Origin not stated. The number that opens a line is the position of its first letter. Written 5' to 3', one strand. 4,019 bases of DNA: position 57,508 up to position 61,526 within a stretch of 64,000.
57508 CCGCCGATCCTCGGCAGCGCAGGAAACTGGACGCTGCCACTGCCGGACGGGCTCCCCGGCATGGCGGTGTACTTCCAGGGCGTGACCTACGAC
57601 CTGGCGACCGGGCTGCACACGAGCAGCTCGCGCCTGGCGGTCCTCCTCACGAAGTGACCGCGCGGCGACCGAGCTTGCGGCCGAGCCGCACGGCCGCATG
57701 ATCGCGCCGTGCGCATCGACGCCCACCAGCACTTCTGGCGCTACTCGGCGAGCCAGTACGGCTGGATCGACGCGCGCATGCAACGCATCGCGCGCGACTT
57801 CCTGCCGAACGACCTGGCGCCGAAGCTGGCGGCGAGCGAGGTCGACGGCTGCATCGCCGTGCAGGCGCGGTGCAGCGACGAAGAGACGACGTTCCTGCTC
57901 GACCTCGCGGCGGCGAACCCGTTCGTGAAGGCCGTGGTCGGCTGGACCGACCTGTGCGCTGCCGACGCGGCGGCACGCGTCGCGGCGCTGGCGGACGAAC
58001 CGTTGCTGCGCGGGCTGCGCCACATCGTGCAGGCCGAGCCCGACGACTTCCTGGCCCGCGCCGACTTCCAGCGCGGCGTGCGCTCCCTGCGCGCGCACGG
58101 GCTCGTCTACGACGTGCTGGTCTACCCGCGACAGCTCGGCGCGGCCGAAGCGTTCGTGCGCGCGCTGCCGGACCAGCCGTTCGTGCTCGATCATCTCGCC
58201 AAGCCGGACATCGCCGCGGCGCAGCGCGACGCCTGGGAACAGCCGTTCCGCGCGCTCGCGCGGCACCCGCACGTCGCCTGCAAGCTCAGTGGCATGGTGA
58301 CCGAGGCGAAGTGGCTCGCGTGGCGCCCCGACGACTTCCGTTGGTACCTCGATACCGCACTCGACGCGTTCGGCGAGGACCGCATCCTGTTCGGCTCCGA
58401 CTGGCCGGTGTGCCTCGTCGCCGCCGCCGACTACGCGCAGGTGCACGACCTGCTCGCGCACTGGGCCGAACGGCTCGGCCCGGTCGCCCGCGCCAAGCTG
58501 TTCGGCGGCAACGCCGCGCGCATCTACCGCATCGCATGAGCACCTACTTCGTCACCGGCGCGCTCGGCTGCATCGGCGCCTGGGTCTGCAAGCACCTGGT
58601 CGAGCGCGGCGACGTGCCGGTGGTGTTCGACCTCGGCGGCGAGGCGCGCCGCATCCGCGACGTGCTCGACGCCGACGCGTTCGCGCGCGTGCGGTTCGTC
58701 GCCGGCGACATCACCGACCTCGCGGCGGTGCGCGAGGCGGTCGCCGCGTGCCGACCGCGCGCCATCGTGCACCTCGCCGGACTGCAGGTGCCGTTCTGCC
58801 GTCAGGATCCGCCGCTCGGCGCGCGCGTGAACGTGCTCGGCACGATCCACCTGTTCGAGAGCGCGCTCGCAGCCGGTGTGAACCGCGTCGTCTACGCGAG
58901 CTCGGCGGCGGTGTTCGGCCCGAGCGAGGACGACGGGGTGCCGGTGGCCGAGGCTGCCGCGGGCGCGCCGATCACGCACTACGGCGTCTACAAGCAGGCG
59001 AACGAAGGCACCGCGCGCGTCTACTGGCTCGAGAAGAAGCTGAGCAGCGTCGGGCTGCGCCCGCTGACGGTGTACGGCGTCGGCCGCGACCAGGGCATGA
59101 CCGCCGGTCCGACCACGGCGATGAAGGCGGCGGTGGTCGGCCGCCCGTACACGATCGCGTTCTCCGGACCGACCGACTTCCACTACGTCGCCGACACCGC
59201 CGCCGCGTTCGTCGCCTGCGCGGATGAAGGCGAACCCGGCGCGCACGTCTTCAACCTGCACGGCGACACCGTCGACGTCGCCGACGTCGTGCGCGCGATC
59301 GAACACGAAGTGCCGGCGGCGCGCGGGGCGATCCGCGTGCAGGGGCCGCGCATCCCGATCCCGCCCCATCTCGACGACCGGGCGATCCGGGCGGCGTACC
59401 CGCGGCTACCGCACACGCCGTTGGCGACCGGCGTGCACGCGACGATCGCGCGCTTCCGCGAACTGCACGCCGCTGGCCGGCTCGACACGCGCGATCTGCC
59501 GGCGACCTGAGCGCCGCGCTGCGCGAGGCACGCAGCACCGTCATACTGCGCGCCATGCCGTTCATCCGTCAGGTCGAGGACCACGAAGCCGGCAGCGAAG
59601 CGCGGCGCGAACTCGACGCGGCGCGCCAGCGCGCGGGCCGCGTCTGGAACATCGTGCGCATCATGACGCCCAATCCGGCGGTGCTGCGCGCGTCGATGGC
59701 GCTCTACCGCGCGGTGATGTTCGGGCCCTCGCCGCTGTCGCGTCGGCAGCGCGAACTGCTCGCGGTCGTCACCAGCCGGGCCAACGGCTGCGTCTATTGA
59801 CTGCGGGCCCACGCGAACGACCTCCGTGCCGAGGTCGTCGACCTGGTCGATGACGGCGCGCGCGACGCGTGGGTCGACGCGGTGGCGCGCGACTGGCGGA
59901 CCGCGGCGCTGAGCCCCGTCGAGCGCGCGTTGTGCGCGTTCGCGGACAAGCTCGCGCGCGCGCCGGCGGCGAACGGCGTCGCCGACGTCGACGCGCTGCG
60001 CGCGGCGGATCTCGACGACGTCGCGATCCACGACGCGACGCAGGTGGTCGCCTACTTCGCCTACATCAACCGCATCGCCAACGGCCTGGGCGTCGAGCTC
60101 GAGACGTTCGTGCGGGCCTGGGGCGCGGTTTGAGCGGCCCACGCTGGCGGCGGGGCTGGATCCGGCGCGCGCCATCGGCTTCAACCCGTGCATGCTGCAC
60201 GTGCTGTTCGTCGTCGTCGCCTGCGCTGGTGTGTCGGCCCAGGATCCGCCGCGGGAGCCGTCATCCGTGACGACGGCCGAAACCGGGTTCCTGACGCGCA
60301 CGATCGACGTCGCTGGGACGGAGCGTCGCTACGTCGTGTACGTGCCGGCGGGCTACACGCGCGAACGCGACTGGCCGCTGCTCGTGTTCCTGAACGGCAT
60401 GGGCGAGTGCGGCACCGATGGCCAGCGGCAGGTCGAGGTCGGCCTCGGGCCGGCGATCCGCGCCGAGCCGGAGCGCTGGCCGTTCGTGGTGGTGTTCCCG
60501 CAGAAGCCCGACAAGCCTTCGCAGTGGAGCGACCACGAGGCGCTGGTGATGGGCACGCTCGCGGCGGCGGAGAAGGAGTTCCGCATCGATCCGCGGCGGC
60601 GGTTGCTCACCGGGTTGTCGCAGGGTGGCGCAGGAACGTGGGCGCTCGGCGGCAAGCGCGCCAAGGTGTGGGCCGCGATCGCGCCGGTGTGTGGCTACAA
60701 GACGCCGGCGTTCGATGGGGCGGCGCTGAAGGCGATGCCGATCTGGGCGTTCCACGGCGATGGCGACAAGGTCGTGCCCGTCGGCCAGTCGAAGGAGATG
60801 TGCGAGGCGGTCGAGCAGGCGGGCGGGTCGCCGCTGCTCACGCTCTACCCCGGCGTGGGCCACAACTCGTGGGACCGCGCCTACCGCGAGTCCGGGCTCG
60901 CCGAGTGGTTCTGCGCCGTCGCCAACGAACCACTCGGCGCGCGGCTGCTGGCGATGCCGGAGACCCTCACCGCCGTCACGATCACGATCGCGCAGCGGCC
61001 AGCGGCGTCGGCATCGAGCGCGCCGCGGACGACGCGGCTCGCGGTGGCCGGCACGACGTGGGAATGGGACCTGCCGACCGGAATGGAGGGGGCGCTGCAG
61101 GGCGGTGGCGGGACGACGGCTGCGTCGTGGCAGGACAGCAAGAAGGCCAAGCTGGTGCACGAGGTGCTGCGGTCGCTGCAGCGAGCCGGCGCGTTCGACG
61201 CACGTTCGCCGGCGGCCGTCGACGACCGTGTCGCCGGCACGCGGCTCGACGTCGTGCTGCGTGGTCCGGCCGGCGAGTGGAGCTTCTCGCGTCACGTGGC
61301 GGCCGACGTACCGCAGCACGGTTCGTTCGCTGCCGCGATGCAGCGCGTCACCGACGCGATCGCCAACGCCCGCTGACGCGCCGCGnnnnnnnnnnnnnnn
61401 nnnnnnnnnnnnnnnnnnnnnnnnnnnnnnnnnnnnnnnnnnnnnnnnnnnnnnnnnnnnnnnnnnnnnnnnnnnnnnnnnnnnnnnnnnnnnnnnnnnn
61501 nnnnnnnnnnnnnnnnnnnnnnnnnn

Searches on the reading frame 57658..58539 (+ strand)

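Call 31: search_protein_families(library=pfam, proteins=[window:57658-58539:+], max_evalue=0.001)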
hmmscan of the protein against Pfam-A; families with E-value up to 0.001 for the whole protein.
window:57658-58539:+ (293 aa): 1 family
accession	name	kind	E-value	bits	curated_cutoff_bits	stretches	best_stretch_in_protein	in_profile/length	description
PF04909.20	Amidohydro_2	-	1.9e-47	162.9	26.4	1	20-292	1-289/289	Amidohydrolase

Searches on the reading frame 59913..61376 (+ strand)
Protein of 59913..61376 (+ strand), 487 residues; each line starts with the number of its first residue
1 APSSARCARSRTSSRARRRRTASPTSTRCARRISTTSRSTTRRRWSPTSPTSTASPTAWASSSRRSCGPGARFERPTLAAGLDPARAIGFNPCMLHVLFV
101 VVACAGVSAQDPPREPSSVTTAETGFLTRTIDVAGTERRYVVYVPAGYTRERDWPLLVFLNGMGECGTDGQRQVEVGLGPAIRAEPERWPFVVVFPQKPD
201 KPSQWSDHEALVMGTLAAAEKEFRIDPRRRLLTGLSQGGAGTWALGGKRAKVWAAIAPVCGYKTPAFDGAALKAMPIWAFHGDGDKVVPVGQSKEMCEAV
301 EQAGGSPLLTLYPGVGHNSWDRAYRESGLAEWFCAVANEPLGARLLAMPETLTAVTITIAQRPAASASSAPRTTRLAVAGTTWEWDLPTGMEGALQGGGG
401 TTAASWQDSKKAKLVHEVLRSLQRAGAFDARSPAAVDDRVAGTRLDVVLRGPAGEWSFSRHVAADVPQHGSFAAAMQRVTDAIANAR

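Call 79: search_protein_families(library=pfam, proteins=[window:59913-61376:+], max_evalue=0.001)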
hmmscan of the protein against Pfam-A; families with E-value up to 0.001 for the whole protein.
window:59913-61376:+ (487 aa): 3 families
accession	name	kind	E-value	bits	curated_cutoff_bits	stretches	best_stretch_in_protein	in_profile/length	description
PF00326.27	Peptidase_S9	-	2.7e-06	27.4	22.6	0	275-333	145-206/213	Prolyl oligopeptidase family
PF02230.22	Abhydrolase_2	-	0.00015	22.2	23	1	219-322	101-204/217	Phospholipase/Carboxylesterase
PF01738.24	DLH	-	0.00017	21.7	21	1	225-318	94-187/217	Dienelactone hydrolase family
